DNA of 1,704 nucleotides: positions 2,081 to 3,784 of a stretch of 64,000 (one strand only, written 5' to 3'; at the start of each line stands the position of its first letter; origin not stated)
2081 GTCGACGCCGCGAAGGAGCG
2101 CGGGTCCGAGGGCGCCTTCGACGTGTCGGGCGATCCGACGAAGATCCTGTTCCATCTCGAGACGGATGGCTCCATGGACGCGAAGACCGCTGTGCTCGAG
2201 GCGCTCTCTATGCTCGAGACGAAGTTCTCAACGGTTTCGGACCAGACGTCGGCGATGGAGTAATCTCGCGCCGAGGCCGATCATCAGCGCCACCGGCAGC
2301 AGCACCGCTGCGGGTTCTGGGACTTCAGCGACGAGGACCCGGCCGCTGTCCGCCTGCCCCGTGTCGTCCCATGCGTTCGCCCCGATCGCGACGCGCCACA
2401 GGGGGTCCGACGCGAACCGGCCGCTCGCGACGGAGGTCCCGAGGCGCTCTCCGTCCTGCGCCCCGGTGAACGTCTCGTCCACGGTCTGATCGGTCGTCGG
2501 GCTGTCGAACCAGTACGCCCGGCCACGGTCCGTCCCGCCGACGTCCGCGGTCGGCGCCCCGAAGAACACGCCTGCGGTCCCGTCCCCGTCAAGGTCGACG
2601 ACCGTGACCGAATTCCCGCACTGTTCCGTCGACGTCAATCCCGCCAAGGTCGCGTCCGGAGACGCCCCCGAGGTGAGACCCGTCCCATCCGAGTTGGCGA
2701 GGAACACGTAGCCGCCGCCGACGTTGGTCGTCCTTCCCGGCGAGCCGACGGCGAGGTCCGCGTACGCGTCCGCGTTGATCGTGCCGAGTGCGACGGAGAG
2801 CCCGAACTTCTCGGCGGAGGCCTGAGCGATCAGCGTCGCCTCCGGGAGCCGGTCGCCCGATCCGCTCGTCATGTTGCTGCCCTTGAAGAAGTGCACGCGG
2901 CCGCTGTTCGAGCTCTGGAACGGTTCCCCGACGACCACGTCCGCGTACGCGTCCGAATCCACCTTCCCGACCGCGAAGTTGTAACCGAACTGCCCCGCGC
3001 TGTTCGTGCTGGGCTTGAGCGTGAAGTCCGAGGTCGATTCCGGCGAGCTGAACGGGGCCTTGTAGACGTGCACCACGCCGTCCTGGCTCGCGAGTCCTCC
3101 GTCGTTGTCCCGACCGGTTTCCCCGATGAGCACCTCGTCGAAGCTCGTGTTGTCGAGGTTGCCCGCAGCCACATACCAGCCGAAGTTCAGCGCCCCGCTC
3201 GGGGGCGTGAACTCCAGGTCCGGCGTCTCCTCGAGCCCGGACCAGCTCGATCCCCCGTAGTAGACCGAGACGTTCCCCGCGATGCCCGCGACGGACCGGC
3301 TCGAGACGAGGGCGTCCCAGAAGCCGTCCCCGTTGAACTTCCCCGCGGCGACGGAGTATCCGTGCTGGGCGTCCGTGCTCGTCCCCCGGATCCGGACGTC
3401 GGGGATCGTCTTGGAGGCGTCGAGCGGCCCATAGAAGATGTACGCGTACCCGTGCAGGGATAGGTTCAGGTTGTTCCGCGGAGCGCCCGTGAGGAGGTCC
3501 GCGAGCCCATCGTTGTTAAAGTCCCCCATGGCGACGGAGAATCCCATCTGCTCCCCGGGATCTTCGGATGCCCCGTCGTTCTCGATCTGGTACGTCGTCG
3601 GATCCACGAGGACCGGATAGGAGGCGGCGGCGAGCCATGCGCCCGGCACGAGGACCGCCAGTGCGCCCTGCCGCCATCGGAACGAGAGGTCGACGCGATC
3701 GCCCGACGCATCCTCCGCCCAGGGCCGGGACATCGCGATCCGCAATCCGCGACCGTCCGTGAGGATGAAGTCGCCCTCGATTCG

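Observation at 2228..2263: VPEP-CTERM-like sorting signal of the FG-GAP protein overlaps the 3' end of rpoD; the conserved ribosomal/RNAP operon is truncated after rpoD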

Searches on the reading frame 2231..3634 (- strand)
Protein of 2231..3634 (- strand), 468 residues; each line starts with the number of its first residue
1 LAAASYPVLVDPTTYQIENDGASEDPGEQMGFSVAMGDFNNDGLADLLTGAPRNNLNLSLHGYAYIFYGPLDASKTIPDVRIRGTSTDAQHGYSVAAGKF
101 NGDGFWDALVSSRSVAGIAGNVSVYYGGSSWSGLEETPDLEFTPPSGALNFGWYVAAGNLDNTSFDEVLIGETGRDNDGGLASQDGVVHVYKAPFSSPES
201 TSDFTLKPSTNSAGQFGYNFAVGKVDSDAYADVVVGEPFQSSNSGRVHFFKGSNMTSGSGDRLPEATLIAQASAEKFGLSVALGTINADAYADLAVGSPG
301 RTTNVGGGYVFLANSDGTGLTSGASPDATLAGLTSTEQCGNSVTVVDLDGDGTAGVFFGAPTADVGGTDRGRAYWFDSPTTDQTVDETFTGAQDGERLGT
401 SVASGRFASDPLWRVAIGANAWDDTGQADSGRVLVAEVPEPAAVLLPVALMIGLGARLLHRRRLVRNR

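Call 68: predict_structure(alignment_id=A2)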
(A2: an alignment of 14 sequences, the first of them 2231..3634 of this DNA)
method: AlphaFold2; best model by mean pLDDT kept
length: 468 residues; sequences in the alignment: 14
mean_pLDDT: 83.8   pTM: 0.86
mean pLDDT of the five models: 83.8, 83.2, 82.5, 82.5, 80.4
residues with pLDDT >= 90: 238; 70-90: 145; 50-70: 61; < 50: 24
segments of 3 or more residues with pLDDT < 50: 1-10, 177-180, 442-447, 466-468
pLDDT, mean of each block of 10 residues (from residue 1): 35 71 67 95 94 74 90 85 86 96 94 82 95 93 84 95 93 66 78 92 92 87 94 92 84 92 94 89 89 93 81 92 93 85 91 89 73 92 90 87 87 89 65 80 49 62 53
secondary structure, 60 per line:
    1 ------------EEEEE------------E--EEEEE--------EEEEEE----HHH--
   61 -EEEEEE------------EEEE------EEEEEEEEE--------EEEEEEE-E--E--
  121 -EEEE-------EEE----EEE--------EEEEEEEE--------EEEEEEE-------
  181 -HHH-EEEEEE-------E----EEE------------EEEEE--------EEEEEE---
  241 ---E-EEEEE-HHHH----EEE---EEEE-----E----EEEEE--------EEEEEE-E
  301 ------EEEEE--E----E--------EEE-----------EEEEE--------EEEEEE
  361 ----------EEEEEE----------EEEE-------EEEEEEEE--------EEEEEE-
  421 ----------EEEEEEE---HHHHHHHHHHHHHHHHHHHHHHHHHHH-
elements in order: E13-17 E33-37 E46-51 E62-67 E80-83 E90-98 E107-113 E122-125 E133-135 E140-142 E151-158 E167-173 E186-191 E204-206 E219-223 E232-237 E246-250 H252-255 E260-262 E266-269 E280-284 E293-298 E307-311 E328-330 E342-346 E355-360 E371-376 E387-390 E398-405 E414-419 E431-437 H441-467
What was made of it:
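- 2258..2314 (-): C-terminal transmembrane helix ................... (aa 1470-1488). The AF2 model has a helix at fragment residues 441-467 (call 68).
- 2324..3598 (-): seven-bladed FG-GAP beta-propeller, integrin-alpha-like. AF2 pLDDT 83.8, pTM 0.86 (call 68).
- On FG-GAP / integrin-alpha-type beta-propeller: AF2 pTM 0.86 (call 68).
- In the AF2 model VPE is the 3-residue linker between the last strand and the helix (call 68).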

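Call 70: fold_search(model_id=the predicted structure, library=pdb)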
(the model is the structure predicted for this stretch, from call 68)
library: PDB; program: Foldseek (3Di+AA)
matches with E <= 10: 1225; with E <= 0.001: 188
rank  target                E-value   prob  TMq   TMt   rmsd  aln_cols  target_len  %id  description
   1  4wk4_A                6.7e-18  1.00  0.65  0.67   6.3       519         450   19  Metal Ion and Ligand Binding of Integrin (released 2014-12-03)
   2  7nwl_A                6.7e-18  1.00  0.66  0.52   5.5       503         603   19  Cryo-EM structure of human integrin alpha5beta1 (open form) in complex with fibronectin and TS2/16 Fv-clasp (released 2021-06-02)
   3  4wk2_A                1.1e-17  1.00  0.65  0.67   6.5       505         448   19  Metal Ion and Ligand Binding of Integrin (released 2014-12-03)
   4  8oxz_P                1.2e-17  1.00  0.62  0.49   8.1       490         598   19  Rat alpha5beta1 integrin, headpiece (released 2024-11-13)
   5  9ckv_A                1.2e-17  1.00  0.65  0.67   6.0       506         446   18  Cryo-EM structure of alpha5beta1 integrin in complex with NeoNectin (released 2024-07-17)
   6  9dia_A                1.3e-17  1.00  0.65  0.67   5.7       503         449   19  Cryo-EM structure of alpha5beta1 integrin in complex with NeoNectin candidate 2 (released 2025-06-18)
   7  7nxd_A                1.3e-17  1.00  0.64  0.35   5.4       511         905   19  Cryo-EM structure of human integrin alpha5beta1 in the half-bent conformation (released 2021-08-25)
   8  3nid_A                2.1e-17  1.00  0.63  0.65   7.9       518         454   18  The Closed Headpiece of Integrin alphaIIB beta3 and its Complex with an alpahIIB beta3 -Specific Antagonist That Does  (released 2010-12-22)
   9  8tcf_A                6.0e-17  1.00  0.65  0.68   5.2       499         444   19  Integrin alpha-v beta-8 in complex with minibinder B8_BP_dsulf (released 2023-09-27)
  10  3nid_C                7.9e-17  1.00  0.64  0.66   6.6       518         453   18  The Closed Headpiece of Integrin alphaIIB beta3 and its Complex with an alpahIIB beta3 -Specific Antagonist That Does  (released 2010-12-22)
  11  8ij5_E                1.2e-16  1.00  0.64  0.58   7.8       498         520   18  Cryo-EM structure of Integrin AVB3 (released 2024-02-28)
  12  9b9k_A                1.4e-16  1.00  0.63  0.56   6.0       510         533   19  Integrin alpha-5 beta-1 in complex with MINT1526A Fab (released 2025-02-05)
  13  7ceb_A                1.5e-16  1.00  0.64  0.54   4.7       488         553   19  Crystal structure of alpha6beta1 integrin headpiece (released 2021-06-23)
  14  9ind_A                1.6e-16  1.00  0.63  0.67   7.3       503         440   19  Integrin alpha-v beta-8 in complex with the Fab of 130H2 (released 2025-01-22)
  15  9ef2_A                1.8e-16  1.00  0.66  0.69   4.3       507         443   18  Cryo-EM structure of alpha5beta1 integrin in complex with NeoNectin candidate 2, open conformation (released 2025-06-18)
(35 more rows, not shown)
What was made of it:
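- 2324..3598 (-): Foldseek hit to integrin alpha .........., E 6.7e-18 (call 70).
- On FG-GAP / integrin-alpha-type beta-propeller: Foldseek top hits are integrin alpha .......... (call 70).
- Closest known: Integrin alpha subunit. Same: Seven-bladed FG-GAP propeller (Foldseek E 6.7e-18, TM about 0.65, call 70).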
